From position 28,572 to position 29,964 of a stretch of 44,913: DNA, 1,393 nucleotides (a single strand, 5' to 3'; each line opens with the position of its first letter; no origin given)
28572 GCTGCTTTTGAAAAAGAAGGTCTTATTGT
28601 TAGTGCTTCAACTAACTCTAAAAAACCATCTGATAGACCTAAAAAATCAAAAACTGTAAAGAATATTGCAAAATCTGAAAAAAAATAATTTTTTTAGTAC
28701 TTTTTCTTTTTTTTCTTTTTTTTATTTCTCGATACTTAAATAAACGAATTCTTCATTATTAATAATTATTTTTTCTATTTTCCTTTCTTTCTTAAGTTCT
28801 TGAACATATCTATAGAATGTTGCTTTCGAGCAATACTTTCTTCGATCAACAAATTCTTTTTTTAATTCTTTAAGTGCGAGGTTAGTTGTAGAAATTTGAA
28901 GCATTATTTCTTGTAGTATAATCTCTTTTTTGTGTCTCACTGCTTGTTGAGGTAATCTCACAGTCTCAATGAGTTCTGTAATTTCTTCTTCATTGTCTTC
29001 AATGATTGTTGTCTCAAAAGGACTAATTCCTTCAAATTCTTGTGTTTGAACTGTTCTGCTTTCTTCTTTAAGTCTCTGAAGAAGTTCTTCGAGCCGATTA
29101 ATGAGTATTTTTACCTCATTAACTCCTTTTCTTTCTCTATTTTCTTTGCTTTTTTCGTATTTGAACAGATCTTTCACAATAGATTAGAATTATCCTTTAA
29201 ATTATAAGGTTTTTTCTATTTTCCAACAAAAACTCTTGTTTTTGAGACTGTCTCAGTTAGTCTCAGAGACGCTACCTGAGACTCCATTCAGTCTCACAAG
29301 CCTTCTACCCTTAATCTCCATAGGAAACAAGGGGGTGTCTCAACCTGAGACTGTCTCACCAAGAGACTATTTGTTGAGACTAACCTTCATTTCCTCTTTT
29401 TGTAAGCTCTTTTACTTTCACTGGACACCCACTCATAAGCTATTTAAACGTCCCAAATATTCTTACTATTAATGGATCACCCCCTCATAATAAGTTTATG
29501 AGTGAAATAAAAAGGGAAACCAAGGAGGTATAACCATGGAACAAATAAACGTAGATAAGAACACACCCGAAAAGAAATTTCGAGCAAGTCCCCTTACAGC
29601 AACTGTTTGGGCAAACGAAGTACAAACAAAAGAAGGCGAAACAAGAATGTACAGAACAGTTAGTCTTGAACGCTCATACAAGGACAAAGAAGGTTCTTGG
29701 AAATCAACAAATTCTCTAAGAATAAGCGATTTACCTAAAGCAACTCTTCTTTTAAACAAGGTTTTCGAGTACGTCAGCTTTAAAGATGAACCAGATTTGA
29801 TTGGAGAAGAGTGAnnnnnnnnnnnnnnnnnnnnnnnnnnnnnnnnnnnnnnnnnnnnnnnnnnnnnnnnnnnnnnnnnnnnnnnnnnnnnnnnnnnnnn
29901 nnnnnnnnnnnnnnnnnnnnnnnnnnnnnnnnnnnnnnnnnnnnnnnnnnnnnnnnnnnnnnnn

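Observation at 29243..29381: Array of 11 GAGAC/GTCTC sites with two identical 13-bp palindromes in the divergent intergenic region upstream of radA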

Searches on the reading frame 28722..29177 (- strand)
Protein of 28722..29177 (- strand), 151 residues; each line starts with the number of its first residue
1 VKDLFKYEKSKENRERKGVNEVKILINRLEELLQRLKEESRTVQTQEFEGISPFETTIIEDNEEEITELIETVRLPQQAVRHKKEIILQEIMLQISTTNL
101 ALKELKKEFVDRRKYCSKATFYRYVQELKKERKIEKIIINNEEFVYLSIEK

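Call 9: search_protein_families(library=pfam, proteins=[window:28722-29177:-], max_evalue=0.1)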
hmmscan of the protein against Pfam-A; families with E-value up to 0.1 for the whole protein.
window:28722-29177:- (151 aa): 2 families
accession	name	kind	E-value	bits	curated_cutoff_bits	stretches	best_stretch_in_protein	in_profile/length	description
PF01475.25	FUR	-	0.0066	17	23.1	1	90-146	15-71/121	Ferric uptake regulator family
PF20824.2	Cmr2_hel_dom2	-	0.036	14.9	27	0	21-71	26-75/86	CRISPR RNA silencing complex Cmr2 subunit, second helical domain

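Call 29: find_homologous_proteins(query=A1, max_evalue=0.001)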
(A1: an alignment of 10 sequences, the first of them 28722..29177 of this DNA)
Query A1 (10 sequences) (151 aa, profile of the alignment): 46 proteins with E <= 0.001 among 5771 candidates.
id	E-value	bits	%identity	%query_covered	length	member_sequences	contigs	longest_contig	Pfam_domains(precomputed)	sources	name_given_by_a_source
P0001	1.6e-59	219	50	42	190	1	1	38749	PF01475.26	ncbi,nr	ncbi:MAG: transcriptional repressor [Nanoarchaeota archaeon]|nr:transcriptional repressor [Nanoarcha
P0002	4.6e-55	204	57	29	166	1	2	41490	-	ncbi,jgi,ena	-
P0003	1.6e-54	203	52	34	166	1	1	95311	-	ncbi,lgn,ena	-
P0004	1.6e-49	186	51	34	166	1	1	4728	-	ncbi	-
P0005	3.4e-49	185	42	39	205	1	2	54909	-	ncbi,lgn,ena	-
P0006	4.2e-49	185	61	29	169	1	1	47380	-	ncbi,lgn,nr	ncbi:hypothetical protein K9M74_02265 [Candidatus Woesearchaeota archaeon]|nr:hypothetical protein [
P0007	1.3e-42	164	39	40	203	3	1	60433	-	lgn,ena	-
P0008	3.4e-42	162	47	44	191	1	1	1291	-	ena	-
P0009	1.4e-41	160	31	97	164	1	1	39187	-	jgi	jgi:hypothetical protein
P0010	2.9e-41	159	29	97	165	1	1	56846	-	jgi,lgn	-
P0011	3.5e-41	159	31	65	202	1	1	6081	-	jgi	jgi:hypothetical protein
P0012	2.6e-40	156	46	30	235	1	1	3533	-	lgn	-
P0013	4.8e-40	155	43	46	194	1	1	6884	PF01475.26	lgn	-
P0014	6.8e-38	148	43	48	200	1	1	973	-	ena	-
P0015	8.1e-37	145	49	44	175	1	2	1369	-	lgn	-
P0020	4.0e-26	110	48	40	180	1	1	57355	-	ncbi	ncbi:MAG: transcriptional repressor [Nanobdellota archaeon]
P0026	4.1e-22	97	39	44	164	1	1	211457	-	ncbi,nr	ncbi:MAG: hypothetical protein GY861_08985 [bacterium]|nr:hypothetical protein [bacterium]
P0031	4.5e-20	90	63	28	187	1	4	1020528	-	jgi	jgi:hypothetical protein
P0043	2.8e-13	68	48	32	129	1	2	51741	-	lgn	-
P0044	8.7e-13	67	42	46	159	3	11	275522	-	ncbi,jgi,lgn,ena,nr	ncbi:hypothetical protein HN789_00620 [archaeon]|nr:hypothetical protein [archaeon] MBT3720569.1 hyp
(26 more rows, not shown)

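Call 30: find_encoding_contigs(protein=P0031, flank=10000, max_places=2)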
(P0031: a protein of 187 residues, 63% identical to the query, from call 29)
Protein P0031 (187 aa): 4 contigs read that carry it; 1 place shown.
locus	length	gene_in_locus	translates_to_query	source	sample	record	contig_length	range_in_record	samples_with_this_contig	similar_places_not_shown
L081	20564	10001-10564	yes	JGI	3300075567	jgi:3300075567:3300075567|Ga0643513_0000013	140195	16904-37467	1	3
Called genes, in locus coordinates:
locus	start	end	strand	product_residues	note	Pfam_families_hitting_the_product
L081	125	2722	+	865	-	PF00521:DNA_topoisoIV, PF03989:DNA_gyraseA_C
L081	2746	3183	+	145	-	-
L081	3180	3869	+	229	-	PF00154:RecA_N, PF06745:ATPase, PF08423:Rad51, PF13481:AAA_25 (weak), PF01637:ATPase_2 (weak), PF13479:AAA_24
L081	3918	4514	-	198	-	PF00318:Ribosomal_S2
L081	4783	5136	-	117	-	PF01938:TRAM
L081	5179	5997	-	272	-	PF01978:TrmB, PF11495:TrmB_EBD_N (weak)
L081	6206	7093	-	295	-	PF07091:FmrO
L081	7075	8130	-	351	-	PF26356:Pelota_N, PF03465:eRF1_3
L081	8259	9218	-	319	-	PF14520:HHH_5, PF00154:RecA_N, PF06745:ATPase (weak), PF08423:Rad51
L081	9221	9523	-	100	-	-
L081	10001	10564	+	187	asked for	-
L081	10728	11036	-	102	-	PF00467:KOW (weak)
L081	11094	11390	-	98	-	PF01199:Ribosomal_L34e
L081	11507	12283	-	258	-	PF01956:EMC3_TMCO1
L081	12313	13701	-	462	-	PF00344:SecY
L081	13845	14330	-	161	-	PF00828:Ribosomal_L27A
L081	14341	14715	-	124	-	PF00327:Ribosomal_L30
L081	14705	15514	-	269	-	PF00333:Ribosomal_S5, PF03719:Ribosomal_S5_C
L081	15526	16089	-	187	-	PF17144:Ribosomal_L5e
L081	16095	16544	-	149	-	PF01280:Ribosomal_L19e, PF25476:Ribosomal_L19e_C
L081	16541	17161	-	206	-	PF01655:Ribosomal_L32e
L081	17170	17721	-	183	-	PF00347:Ribosomal_L6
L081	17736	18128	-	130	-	PF00410:Ribosomal_S8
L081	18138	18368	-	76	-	PF00253:Ribosomal_S14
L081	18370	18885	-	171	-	PF00281:Ribosomal_L5, PF00673:Ribosomal_L5_C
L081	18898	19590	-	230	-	PF08071:RS4NT, PF00900:Ribosomal_S4e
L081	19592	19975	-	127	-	PF16906:Ribosomal_L26, PF00467:KOW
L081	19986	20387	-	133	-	PF00238:Ribosomal_L14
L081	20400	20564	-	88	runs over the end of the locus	PF00366:Ribosomal_S17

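Call 31: find_encoding_contigs(protein=P0044, flank=10000, max_places=2)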
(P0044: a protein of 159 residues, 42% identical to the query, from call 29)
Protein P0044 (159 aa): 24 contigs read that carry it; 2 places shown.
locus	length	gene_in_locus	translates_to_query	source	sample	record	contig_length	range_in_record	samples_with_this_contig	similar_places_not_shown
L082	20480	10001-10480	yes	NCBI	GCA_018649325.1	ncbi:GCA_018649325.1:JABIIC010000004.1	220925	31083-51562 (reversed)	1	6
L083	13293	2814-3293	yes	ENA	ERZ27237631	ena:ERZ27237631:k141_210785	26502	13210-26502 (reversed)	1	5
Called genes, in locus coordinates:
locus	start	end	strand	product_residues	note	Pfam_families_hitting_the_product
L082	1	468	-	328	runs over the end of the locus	PF01380:SIS (weak), PF10432:bact-PGI_C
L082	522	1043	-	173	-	-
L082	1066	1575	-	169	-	-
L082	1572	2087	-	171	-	-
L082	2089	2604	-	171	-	-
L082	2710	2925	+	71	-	-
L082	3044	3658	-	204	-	-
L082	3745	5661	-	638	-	PF01909:NTP_transf_2 (weak), PF18765:Polbeta (weak)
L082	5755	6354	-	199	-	PF02954:HTH_8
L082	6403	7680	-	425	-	PF00919:UPF0004, PF01938:TRAM (faint), PF04055:Radical_SAM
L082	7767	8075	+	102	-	-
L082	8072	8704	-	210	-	-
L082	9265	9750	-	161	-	PF04008:Adenosine_kin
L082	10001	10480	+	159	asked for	-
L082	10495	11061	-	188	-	-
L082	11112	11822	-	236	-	-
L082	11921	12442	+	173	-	PF00252:Ribosomal_L16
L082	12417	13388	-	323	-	PF17835:NOG1_N, PF01926:MMR_HSR1, PF02421:FeoB_N, PF06858:NOG1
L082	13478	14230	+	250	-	PF01925:TauE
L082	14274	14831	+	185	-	PF01725:Ham1p_like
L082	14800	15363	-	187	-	-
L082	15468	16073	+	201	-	-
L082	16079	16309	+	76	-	-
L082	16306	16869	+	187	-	-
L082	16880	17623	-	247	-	PF00121:TIM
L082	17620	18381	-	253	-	PF01790:LGT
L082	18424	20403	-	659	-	PF01841:Transglut_core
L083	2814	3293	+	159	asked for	-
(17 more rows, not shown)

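Call 32: find_encoding_contigs(protein=P0026, flank=10000, max_places=2)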
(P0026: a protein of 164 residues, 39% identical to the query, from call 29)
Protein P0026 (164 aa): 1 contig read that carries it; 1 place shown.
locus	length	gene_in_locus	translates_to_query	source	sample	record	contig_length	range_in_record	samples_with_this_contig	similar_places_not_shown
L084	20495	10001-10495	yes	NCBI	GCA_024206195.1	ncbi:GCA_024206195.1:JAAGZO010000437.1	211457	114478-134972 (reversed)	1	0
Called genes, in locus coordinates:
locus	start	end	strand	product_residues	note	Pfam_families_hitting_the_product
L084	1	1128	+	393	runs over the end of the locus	PF00092:VWA, PF13519:VWA_2, PF13768:VWA_3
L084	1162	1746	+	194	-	PF00149:Metallophos, PF12850:Metallophos_2, PF14582:Metallophos_3 (weak)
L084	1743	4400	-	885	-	-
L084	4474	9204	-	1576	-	PF05922:Inhibitor_I9 (weak), PF00082:Peptidase_S8, PF19077:Big_13 (faint)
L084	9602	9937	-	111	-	PF02643:DUF192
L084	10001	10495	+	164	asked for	-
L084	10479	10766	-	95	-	-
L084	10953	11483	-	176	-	-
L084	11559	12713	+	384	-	PF00324:AA_permease (weak), PF01490:Aa_trans, PF03222:Trp_Tyr_perm, PF03845:Spore_permease, PF13520:AA_permease_2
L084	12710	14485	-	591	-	-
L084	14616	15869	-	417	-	PF11614:FixG_C (faint), PF15418:DUF4625 (faint), PF10633:NPCBM_assoc (faint)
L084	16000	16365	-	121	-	-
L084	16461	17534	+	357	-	PF01266:DAO (faint), PF03486:HI0933_like (faint), PF05834:Lycopene_cycl (faint), PF07992:Pyr_redox_2 (faint), PF13450:NAD_binding_8 (weak), PF01494:FAD_binding_3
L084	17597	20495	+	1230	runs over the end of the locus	PF02516:STT3, PF13231:PMT_2 (weak), PF00254:FKBP_C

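Call 48: search_protein_families(library=ncbifam, proteins=[window:28722-29177:-], max_evalue=0.05)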
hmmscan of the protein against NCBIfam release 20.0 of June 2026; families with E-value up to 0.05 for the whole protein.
window:28722-29177:- (151 aa): 0 families

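Call 52: find_encoding_contigs(protein=P0020, flank=6000, max_places=1)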
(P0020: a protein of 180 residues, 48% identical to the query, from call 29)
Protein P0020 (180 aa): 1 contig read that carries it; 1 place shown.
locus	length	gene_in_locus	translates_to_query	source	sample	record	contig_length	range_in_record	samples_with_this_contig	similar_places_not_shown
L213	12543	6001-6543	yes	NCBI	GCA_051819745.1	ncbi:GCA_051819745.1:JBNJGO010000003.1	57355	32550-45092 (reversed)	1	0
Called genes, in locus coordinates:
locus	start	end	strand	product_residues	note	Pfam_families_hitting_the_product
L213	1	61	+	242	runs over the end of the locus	PF00154:RecA_N, PF13481:AAA_25 (weak), PF06745:ATPase, PF08423:Rad51, PF13479:AAA_24 (weak)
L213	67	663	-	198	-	PF00318:Ribosomal_S2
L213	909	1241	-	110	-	PF01938:TRAM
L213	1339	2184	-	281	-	PF01978:TrmB, PF11495:TrmB_EBD_N (weak)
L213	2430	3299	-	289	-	PF07091:FmrO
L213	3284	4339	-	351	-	PF26356:Pelota_N, PF03465:eRF1_3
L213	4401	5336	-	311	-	PF14520:HHH_5, PF00154:RecA_N, PF08423:Rad51, PF06745:ATPase (weak)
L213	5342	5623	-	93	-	-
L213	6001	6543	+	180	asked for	-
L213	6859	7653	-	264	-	PF01956:EMC3_TMCO1, PF02096:60KD_IMP (weak)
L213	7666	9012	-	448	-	PF00344:SecY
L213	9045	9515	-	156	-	PF00828:Ribosomal_L27A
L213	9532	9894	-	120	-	PF00327:Ribosomal_L30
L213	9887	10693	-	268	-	PF00333:Ribosomal_S5, PF03719:Ribosomal_S5_C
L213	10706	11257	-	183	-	PF17144:Ribosomal_L5e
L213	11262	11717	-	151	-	PF01280:Ribosomal_L19e, PF25476:Ribosomal_L19e_C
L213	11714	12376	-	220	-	PF01655:Ribosomal_L32e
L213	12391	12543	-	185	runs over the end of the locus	PF00347:Ribosomal_L6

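Call 53: find_encoding_contigs(protein=P0043, flank=6000, max_places=1)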
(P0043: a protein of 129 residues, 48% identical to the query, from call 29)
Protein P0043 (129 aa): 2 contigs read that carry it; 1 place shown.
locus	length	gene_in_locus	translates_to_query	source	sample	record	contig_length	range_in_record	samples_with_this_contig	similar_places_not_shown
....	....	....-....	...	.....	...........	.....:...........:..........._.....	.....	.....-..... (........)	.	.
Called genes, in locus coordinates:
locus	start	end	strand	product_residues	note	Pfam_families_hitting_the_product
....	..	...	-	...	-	-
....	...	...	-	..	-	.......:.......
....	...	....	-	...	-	-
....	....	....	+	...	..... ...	-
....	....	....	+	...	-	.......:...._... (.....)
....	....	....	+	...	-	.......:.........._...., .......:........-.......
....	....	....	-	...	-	-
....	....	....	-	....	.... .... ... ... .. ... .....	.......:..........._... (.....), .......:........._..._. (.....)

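Call 54: find_encoding_contigs(protein=P0010, flank=6000, max_places=1)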
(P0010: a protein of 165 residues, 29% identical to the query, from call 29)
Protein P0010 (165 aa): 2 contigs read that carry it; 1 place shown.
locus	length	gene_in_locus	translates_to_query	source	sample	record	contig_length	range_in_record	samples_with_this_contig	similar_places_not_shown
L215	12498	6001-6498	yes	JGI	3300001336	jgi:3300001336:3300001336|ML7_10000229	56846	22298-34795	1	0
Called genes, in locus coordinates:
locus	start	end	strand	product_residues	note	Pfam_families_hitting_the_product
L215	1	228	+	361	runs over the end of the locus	-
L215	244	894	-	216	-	PF00318:Ribosomal_S2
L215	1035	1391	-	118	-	PF01938:TRAM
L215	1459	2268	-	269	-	PF01978:TrmB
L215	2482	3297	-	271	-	PF07091:FmrO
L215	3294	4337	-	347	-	PF26356:Pelota_N, PF03465:eRF1_3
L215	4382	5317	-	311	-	PF14520:HHH_5, PF00154:RecA_N, PF08423:Rad51, PF06745:ATPase (weak)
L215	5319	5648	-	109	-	-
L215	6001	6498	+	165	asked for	-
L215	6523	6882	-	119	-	-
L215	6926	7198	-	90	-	PF01199:Ribosomal_L34e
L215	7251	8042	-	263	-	PF01956:EMC3_TMCO1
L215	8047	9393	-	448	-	PF00344:SecY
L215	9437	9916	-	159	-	-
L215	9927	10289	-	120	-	PF00327:Ribosomal_L30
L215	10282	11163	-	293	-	PF00333:Ribosomal_S5, PF03719:Ribosomal_S5_C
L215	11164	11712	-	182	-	PF17144:Ribosomal_L5e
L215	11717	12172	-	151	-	PF01280:Ribosomal_L19e, PF25476:Ribosomal_L19e_C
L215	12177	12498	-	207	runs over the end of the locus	PF01655:Ribosomal_L32e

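Call 65: predict_structure(alignment_id=A3)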
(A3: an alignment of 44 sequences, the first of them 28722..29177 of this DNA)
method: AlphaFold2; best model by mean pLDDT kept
length: 151 residues; sequences in the alignment: 44
mean_pLDDT: 72.7   pTM: 0.47
mean pLDDT of the five models: 72.7, 72.2, 72.0, 71.7, 69.0
residues with pLDDT >= 90: 44; 70-90: 44; 50-70: 33; < 50: 30
segments of 3 or more residues with pLDDT < 50: 44-72
pLDDT, mean of each block of 10 residues (from residue 1): 54 63 86 76 45 36 45 56 88 89 93 93 94 89 87 47
secondary structure, 60 per line:
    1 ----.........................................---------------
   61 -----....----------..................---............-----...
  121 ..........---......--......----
elements in order: H5-45 H66-69 H80-97 H102-112 H118-130 E134-139 E142-147

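Call 67: fold_search(model_id=the predicted structure, library=pdb)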
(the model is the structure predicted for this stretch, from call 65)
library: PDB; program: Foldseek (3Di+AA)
matches with E <= 10: 1172; with E <= 0.001: 0
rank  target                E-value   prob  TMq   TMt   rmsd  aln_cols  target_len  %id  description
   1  4ooi_B                1.1e-02  1.00  0.34  0.50   3.2        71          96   14  Reduced HlyU from Vibrio cholerae N16961 (released 2014-12-31)
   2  1tbx_B                1.2e-02  1.00  0.36  0.57   2.6        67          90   24  Crystal structure of SSV1 F-93 (released 2004-07-13)
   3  2l01_MODEL_1_A        1.4e-02  1.00  0.34  0.59   4.4        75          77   23  Solution NMR Structure of protein BVU3908 from Bacteroides vulgatus, Northeast Structural Genomics Consortium  (released 2010-08-25)
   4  4ray_A                1.6e-02  1.00  0.38  0.41   2.5        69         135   13  Crystal structure of Magnetospirillum gryphiswaldense MSR-1 Apo-Fur (released 2015-07-15)
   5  4i7h_A                1.6e-02  1.00  0.35  0.36   8.6        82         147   17  Structural basis for peroxide sensing and gene regulation by PerR from Streptococcus pyogenes (released 2013-05-08)
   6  3hhh_B                1.8e-02  1.00  0.35  0.49   2.9        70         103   18  Crystal structure of transcriptional regulator, a member of PadR family, from Enterococcus faecalis V583 (released 2009-06-02)
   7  4lmy_B                1.8e-02  1.00  0.36  0.35   8.8        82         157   17  Structure of GAS PerR-Zn-Zn (released 2014-04-02)
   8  6abq_A                1.8e-02  0.99  0.34  0.44   8.1       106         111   19  Crystal structure of transcription factor from Listeria monocytogenes (released 2019-06-05)
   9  4raz_A                2.3e-02  1.00  0.37  0.41   2.8        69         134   14  Crystal structure of Magnetospirillum gryphiswaldense MSR-1 holo-Fur (released 2015-07-15)
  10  2xig_B                2.3e-02  1.00  0.35  0.36   3.4        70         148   18  The structure of the Helicobacter pylori ferric uptake regulator Fur reveals three functional metal binding sites (released 2011-01-19)
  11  5nbc_A                2.3e-02  1.00  0.37  0.42   5.1        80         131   15  Structure of Prokaryotic Transcription Factors (released 2018-05-16)
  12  5nhk_A                2.3e-02  1.00  0.37  0.42   5.9        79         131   14  Structure of Ferric uptake regulator from francisella tularensis with Iron (released 2018-05-16)
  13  5nhk_B                2.3e-02  1.00  0.37  0.42   5.9        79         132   14  Structure of Ferric uptake regulator from francisella tularensis with Iron (released 2018-05-16)
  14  1tbx_A                2.6e-02  1.00  0.38  0.59   1.6        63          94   21  Crystal structure of SSV1 F-93 (released 2004-07-13)
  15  4k2e_A                2.6e-02  1.00  0.34  0.53   2.1        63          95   14  HlyU from Vibrio cholerae N16961 (released 2014-04-30)
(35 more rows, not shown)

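Call 80: search_protein_families(library=pfam, proteins=[L081:9221-9523:-], max_evalue=10)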
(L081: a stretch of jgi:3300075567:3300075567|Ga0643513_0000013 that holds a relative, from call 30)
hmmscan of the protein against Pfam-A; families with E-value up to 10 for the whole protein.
L081:9221-9523:- (100 aa): 1 family
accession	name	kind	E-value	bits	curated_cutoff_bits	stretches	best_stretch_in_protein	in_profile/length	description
PF09089.16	gp12-short_mid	-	0.052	14.2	25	1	29-73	34-78/81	Phage short tail fibre protein gp12, middle domain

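Call 95: search_solved_structures(query=A3, max_evalue=1)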
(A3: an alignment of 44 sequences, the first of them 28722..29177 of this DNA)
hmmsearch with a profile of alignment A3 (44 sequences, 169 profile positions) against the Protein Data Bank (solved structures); distinct sequences matched with E-value up to 1: 2.
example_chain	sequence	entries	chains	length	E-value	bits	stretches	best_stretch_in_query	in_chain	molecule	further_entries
9lah_Ao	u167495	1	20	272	0.68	13.3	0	1-124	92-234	Flagellin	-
9oxk_A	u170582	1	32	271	0.7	13.2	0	1-124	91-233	Flagellin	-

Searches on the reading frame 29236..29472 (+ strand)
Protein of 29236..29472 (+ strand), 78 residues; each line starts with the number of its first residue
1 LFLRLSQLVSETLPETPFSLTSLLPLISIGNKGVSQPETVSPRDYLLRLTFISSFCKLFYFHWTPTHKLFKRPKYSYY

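Call 9: search_protein_families(library=pfam, proteins=[window:29236-29472:+], max_evalue=0.1)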
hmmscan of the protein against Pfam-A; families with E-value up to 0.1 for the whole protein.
window:29236-29472:+ (78 aa): 0 families

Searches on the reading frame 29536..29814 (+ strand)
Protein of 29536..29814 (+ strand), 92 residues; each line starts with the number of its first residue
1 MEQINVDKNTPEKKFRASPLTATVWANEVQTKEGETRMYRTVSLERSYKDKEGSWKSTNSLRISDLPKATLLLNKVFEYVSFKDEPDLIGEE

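Call 9: search_protein_families(library=pfam, proteins=[window:29536-29814:+], max_evalue=0.1)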
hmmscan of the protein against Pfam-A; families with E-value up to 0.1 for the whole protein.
window:29536-29814:+ (92 aa): 0 families

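Call 48: search_protein_families(library=ncbifam, proteins=[window:29536-29814:+], max_evalue=0.05)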
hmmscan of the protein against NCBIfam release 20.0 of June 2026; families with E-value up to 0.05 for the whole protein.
window:29536-29814:+ (92 aa): 0 families

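Call 79: search_solved_structures(query=window:29536-29814:+, max_evalue=10)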
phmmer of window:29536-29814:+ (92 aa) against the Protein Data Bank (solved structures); distinct sequences matched with E-value up to 10: 5.
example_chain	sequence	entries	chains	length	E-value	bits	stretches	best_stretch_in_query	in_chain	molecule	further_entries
1shs_A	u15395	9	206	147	0.17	15.5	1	8-75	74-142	SMALL HEAT SHOCK PROTEIN | Small heat shock protein HSP16.5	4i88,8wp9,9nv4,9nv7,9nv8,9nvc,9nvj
9esh_X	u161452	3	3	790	0.2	15.3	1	3-64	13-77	Pre-mRNA-splicing factor cwf3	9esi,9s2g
4eld_A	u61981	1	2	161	0.28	14.9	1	8-75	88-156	Small heat shock protein HSP16.5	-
9nvf_A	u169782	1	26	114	0.28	14.9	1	8-75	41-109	Small heat shock protein HSP16.5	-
9nvi_C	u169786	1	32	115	0.28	14.8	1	8-75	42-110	Small heat shock protein HSP16.5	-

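Call 80: search_protein_families(library=pfam, proteins=[window:29536-29814:+], max_evalue=10)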
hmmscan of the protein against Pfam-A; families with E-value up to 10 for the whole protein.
window:29536-29814:+ (92 aa): 0 families

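Call 85: predict_structure(protein=window:29536-29814:+)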
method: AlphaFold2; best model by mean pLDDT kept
length: 92 residues; sequences in the alignment: 1
mean_pLDDT: 65.9   pTM: 0.44
mean pLDDT of the five models: 65.9, 60.5, 57.6, 55.9, 55.0
residues with pLDDT >= 90: 0; 70-90: 49; 50-70: 19; < 50: 24
segments of 3 or more residues with pLDDT < 50: 1-7, 77-92
pLDDT, mean of each block of 10 residues (from residue 1): 45 72 83 81 84 85 61 50 38 33
secondary structure, 60 per line:
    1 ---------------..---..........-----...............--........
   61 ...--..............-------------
elements in order: E21-30 E36-50 E53-63 H66-79

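Call 87: fold_search(model_id=the predicted structure, library=pdb)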
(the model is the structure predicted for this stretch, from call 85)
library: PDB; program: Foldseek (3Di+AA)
matches with E <= 10: 886; with E <= 0.001: 0
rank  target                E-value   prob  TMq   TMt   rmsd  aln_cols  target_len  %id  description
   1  9q6c_A                1.6e-02  0.93  0.35  0.19   7.3        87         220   14  Cryo-EM structure of octameric COMMD-like protein MBK5214510 from Flavobacteriaceae bacterium (released 2025-10-01)
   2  6bp6_A                2.5e-02  0.98  0.39  0.43   5.0        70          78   14  Crystal structure of Commd9 COMM domain (released 2018-08-15)
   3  9q6a_B                2.5e-02  0.95  0.36  0.20   5.2        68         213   15  Crystal structure of octameric COMMD-like protein MBK5214510 from Flavobacteriaceae bacterium (released 2025-10-01)
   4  4n4r_B                4.4e-02  0.80  0.34  0.24   7.7        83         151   16  Structure basis of lipopolysaccharide biogenesis (released 2014-06-25)
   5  9q6a_A                5.3e-02  0.87  0.36  0.20   5.2        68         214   15  Crystal structure of octameric COMMD-like protein MBK5214510 from Flavobacteriaceae bacterium (released 2025-10-01)
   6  4q35_B                5.7e-02  0.82  0.37  0.26   7.4        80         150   10  Structure of a membrane protein (released 2014-06-25)
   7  9ia2_B                6.1e-02  0.57  0.30  0.21   7.7        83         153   11  LpDEM from Escherichia coli (released 2025-12-10)
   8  9q8n_B                6.9e-02  0.77  0.36  0.25   7.4        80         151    9  Cryo-EM structure of Shigella flexneri LptDE bound by a Bicyclic peptide molecule (Compound 16) (released 2025-10-15)
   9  5iv9_B                8.3e-02  0.89  0.39  0.26   7.5        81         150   14  The LPS Transporter LptDE from Klebsiella pneumoniae, full-length (released 2016-05-18)
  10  5iv8_D                8.9e-02  0.63  0.33  0.23   8.0        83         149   13  The LPS Transporter LptDE from Klebsiella pneumoniae, core complex (released 2016-05-18)
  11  6bp6_B                9.5e-02  0.60  0.32  0.34   5.2        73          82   15  Crystal structure of Commd9 COMM domain (released 2018-08-15)
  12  5iv8_B                1.0e-01  0.87  0.40  0.27   7.5        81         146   14  The LPS Transporter LptDE from Klebsiella pneumoniae, core complex (released 2016-05-18)
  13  9i94_B                1.0e-01  0.63  0.34  0.24   7.6        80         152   10  Cryo-EM structure of Shigella flexneri LptDE bound by a Bicyclic peptide molecule (Compound 3) (released 2025-10-15)
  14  8p0w_H                1.1e-01  0.95  0.41  0.24   4.9        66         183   11  Structure of the human Commander complex COMMD ring (released 2024-03-20)
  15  4rh8_C                1.1e-01  0.97  0.50  0.36   5.8        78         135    6  Crystal structure of the outer membrane lipopolysaccharide transport protein LptE (RlpB) from Escherichia coli in the  (released 2015-11-11)
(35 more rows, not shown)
